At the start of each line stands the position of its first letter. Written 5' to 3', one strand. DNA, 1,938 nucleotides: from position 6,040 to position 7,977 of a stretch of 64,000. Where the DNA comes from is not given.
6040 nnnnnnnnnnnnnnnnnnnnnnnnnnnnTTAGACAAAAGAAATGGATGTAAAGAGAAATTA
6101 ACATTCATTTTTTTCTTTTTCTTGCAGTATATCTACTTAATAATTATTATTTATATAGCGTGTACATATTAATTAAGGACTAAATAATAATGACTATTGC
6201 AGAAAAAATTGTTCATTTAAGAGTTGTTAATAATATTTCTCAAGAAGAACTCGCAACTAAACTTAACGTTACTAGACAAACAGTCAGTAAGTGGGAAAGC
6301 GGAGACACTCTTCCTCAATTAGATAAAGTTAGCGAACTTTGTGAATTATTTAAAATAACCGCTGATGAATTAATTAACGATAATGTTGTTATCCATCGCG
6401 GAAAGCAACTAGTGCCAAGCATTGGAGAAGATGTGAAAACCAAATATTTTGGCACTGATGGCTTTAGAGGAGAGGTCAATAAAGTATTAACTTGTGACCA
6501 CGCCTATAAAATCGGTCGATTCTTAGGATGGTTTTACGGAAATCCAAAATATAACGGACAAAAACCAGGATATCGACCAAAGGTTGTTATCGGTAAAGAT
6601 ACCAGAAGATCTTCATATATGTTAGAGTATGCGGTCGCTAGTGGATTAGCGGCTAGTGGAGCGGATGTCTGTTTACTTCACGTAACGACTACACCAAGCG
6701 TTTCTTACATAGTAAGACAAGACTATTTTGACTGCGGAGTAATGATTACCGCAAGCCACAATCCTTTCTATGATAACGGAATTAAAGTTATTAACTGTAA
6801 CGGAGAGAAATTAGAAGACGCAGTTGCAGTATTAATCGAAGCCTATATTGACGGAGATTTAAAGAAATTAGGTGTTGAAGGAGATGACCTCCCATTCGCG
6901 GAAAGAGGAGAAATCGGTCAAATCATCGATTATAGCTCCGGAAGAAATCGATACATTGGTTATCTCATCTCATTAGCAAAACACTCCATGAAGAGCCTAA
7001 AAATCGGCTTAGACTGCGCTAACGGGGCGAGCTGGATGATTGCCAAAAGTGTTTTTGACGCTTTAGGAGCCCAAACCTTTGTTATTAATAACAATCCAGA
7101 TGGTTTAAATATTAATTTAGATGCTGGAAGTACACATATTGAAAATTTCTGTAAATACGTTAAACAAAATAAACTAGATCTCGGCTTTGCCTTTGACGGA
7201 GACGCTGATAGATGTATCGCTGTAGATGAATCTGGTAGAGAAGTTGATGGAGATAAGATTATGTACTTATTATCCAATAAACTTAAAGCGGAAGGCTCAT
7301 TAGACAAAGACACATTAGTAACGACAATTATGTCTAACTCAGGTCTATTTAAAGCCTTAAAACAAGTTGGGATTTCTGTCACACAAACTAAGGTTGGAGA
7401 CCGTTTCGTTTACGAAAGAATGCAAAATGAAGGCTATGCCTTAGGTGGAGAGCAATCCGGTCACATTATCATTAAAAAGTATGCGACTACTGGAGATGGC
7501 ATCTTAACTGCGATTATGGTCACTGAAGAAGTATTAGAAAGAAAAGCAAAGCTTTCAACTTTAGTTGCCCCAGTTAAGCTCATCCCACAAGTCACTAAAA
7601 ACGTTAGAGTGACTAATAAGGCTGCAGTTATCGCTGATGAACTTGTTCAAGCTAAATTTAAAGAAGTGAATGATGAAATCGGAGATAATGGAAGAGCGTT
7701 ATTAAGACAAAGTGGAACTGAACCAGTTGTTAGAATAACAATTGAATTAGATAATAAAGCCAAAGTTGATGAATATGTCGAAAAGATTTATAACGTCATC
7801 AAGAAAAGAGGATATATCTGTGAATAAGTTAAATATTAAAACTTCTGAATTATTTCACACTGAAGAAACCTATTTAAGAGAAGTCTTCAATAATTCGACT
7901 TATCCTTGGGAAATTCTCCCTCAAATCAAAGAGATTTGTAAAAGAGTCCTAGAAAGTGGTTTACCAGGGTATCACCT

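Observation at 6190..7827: Phosphoglucosamine mutase fused to an XRE-family helix-turn-helix DNA-binding domain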

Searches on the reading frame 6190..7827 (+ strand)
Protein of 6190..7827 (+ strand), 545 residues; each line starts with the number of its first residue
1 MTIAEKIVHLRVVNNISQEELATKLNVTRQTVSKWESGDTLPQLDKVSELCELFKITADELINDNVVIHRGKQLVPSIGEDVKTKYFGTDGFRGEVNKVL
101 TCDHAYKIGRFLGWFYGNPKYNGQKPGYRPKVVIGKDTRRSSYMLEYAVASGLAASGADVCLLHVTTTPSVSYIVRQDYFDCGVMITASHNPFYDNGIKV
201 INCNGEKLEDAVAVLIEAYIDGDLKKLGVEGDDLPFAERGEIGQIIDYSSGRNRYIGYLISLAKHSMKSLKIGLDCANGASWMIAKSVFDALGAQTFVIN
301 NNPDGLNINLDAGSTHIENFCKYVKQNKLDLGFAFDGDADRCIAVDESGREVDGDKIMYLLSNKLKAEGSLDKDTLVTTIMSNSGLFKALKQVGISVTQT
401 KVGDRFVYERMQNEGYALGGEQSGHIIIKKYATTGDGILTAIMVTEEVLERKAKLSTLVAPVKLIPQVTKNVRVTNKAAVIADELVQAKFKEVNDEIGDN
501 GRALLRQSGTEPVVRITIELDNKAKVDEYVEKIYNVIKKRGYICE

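Call 3: search_protein_families(library=pfam, proteins=[window:6190-7827:+], max_evalue=0.01)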
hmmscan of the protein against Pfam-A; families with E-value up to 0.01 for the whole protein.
window:6190-7827:+ (545 aa): 12 families
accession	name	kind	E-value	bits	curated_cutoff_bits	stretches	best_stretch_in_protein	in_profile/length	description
PF02878.22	PGM_PMM_I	-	3.2e-36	124.5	22.5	1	85-221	2-132/138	Phosphoglucomutase/phosphomannomutase, alpha/beta/alpha domain I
PF02880.22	PGM_PMM_III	-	6.5e-33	113.7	20.7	1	353-459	1-108/115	Phosphoglucomutase/phosphomannomutase, alpha/beta/alpha domain III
PF02879.22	PGM_PMM_II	-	1.7e-16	61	29.3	1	259-349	7-103/103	Phosphoglucomutase/phosphomannomutase, alpha/beta/alpha domain II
PF00408.26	PGM_PMM_IV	-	3.3e-14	53.1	23.1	1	471-535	3-67/68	Phosphoglucomutase/phosphomannomutase, C-terminal domain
PF01381.28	HTH_3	-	1.7e-13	50.8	23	1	14-61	8-55/55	Helix-turn-helix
PF13560.12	HTH_31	-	2.1e-07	31.6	27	1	10-60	9-60/64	Helix-turn-helix domain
PF12844.13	HTH_19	-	4.1e-07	30.3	30.2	1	5-63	2-60/64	Helix-turn-helix domain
PF13443.12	HTH_26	-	6.5e-05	23.6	22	1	14-63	9-59/63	Cro/C1-type HTH DNA-binding domain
PF08279.18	HTH_11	-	0.0015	18.8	25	1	14-34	14-34/55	HTH domain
PF07022.19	Phage_CI_repr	-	0.0028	18.4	22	1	17-49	13-45/65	Bacteriophage CI repressor helix-turn-helix domain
PF14549.12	P22_Cro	-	0.0033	17.6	30.2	1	17-45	11-37/60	DNA-binding transcriptional regulator Cro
PF04545.22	Sigma70_r4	-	0.0062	16.5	24.1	0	6-35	11-40/50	Sigma-70, region 4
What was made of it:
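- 6190..6378 (+): XRE/Cro-C1 helix-turn-helix domain, residues 1-63. The recognition helix is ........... Pfam HTH_3 scores 50.8 bits against a gathering score of 23 (call 3).
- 6442..7827 (+): Phosphoglucosamine mutase (GlmM) core, residues 85-545 plus the stop codon. The catalytic Ser189 codon is at 6754-6756. The four PGM_PMM domains are present (call 3).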

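Call 4: search_protein_families(library=ncbifam, proteins=[window:6190-7827:+], max_evalue=0.001)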
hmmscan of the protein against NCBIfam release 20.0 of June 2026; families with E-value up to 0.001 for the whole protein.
window:6190-7827:+ (545 aa): 16 families
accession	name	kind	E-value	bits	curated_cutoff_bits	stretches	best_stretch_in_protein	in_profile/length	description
TIGR01455.1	glmM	equivalog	1.6e-147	491.8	447.55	1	87-538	1-441/442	phosphoglucosamine mutase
TIGR03990.1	Arch_GlmM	equivalog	1.3e-89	301.2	439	1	85-536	2-443/444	phosphoglucosamine mutase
NF007088.0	PRK09542.1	equivalog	7e-48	163.7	618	1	130-538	47-454/456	phosphomannomutase/phosphoglucomutase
NF046027.1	PhglucPhmanMutPgmG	equivalog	7.1e-45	153.5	600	1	92-541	15-454/460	phosphoglucomutase/phosphomannomutase PgmG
NF011943.0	PRK15414.1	subfamily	2.4e-33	115.8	801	1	88-526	8-442/456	phosphomannomutase CpsG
NF041951.1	phage_RstR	subfamily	1.4e-12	47.8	80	1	1-65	1-65/108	RstR family transcriptional repressor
TIGR01132.1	pgm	equivalog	1.3e-10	40.3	778.05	1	58-446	13-422/546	phosphoglucomutase (alpha-D-glucose-1,6-bisphosphate-dependent)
NF052239.1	antitox_spr1629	equivalog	6.3e-10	38.7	335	1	1-65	1-65/377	spr1629 family repressor/antitoxin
NF005737.0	PRK07564.1-1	equivalog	1.1e-07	30.9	378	1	154-424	75-366/543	alpha-D-glucose phosphate-specific phosphoglucomutase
NF047948.1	male_kill_WMK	equivalog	3.1e-07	30.1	300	1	3-67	163-227/300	WO male-killing family protein Wmk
TIGR03070.1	couple_hipB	subfamily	1.5e-06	28.1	71.65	1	3-54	3-54/58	type II toxin-antitoxin system Y4mF family antitoxin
TIGR03830.1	CxxCG_CxxCG_HTH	subfamily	1.9e-05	24.5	61.8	1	3-44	66-107/127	type II TA system antitoxin MqsA family protein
NF003162.0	PRK04140.1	equivalog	5.1e-05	22.5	263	1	6-58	130-182/317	transcriptional regulator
NF047542.1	telomere_Tap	equivalog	6.9e-05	21.7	600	1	9-56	24-71/695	telomere-associated protein Tap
NF007257.0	PRK09706.1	subfamily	7.6e-05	22.5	101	1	2-58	5-61/135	transcriptional repressor DicA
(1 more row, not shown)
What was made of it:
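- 6442..7827 (+): TIGR01455 scores 491.8 bits against a cut-off of 447.55 (call 4).
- On Phosphoglucosamine mutase GlmM (NCBIfam TIGR01455, equivalog): 491.8 bits against a cut-off of 447.55, over residues 87-538 (call 4).
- Checked: NCBIfam TIGR01455 glmM (equivalog) scores 491.8 bits against a cut-off of 447.55, over residues 87-538 (call 4).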
